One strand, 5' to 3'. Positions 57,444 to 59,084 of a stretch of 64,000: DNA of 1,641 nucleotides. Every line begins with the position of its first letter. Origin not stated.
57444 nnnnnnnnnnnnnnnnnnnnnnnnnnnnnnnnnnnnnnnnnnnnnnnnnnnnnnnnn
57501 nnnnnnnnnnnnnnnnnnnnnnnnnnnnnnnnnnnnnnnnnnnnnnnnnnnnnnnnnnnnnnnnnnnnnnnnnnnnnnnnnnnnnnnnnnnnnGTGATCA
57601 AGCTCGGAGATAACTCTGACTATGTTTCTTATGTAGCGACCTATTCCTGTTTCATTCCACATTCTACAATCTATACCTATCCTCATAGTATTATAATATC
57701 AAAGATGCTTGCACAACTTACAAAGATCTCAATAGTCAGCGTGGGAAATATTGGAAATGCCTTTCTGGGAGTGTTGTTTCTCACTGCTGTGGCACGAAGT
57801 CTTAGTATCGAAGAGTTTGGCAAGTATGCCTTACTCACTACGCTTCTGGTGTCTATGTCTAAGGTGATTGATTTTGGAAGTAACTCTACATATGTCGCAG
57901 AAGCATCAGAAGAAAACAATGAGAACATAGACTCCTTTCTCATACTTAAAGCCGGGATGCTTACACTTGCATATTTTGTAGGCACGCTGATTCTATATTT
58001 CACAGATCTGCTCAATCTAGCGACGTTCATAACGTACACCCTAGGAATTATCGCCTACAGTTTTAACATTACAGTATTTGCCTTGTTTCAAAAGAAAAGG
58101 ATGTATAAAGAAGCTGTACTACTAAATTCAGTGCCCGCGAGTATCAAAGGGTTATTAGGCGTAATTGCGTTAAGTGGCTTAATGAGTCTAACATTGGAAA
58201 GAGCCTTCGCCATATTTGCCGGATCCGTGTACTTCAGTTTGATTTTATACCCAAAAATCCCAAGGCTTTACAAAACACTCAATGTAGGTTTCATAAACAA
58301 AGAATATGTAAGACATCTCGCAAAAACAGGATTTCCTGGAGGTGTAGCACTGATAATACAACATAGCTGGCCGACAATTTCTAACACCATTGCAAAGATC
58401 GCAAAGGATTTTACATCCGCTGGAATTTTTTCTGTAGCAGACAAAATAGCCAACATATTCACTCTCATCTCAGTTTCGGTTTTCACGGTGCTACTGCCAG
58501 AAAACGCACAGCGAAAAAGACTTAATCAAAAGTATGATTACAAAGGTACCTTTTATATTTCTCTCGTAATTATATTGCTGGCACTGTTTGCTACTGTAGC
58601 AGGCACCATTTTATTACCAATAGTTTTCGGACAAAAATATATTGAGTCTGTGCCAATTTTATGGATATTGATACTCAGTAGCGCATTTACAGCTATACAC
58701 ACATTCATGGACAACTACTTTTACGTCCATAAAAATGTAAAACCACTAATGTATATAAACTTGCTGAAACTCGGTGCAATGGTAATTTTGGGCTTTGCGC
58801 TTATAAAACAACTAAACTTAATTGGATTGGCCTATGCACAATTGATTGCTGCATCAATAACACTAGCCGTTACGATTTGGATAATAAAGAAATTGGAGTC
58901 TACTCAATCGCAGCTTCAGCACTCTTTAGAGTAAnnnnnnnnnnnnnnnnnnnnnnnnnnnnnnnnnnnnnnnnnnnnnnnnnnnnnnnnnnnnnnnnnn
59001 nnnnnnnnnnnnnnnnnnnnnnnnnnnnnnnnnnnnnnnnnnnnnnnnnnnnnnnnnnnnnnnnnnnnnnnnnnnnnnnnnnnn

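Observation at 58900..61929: Single-polypeptide fusion of a Wzy_C (O-antigen ligase/polymerase-like) domain to a GT-C ArnT/PMT-like glycosyltransferase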

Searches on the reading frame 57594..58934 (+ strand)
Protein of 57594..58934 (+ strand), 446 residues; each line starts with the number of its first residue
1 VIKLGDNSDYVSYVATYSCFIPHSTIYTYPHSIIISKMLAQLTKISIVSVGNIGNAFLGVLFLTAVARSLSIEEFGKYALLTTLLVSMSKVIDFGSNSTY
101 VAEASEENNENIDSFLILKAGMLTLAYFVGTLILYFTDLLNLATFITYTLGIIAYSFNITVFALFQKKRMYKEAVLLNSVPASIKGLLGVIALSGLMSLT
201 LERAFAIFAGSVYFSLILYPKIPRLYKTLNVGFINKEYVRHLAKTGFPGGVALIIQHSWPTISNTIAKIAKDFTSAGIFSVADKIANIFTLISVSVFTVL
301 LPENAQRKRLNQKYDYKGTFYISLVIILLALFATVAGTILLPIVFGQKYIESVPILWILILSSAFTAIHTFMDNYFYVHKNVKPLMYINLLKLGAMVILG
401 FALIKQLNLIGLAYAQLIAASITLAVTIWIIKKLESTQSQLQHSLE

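Call 8: search_protein_families(library=pfam, proteins=[window:57594-58934:+], max_evalue=0.001)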
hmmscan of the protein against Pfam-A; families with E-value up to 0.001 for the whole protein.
window:57594-58934:+ (446 aa): 2 families
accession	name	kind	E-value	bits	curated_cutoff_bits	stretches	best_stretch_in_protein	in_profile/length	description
PF01943.22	Polysacc_synt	-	7.3e-15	55.6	28.2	1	44-302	4-268/274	Polysaccharide biosynthesis protein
PF03023.19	MurJ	-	3.3e-07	29.7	27.4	1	273-439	229-407/451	Lipid II flippase MurJ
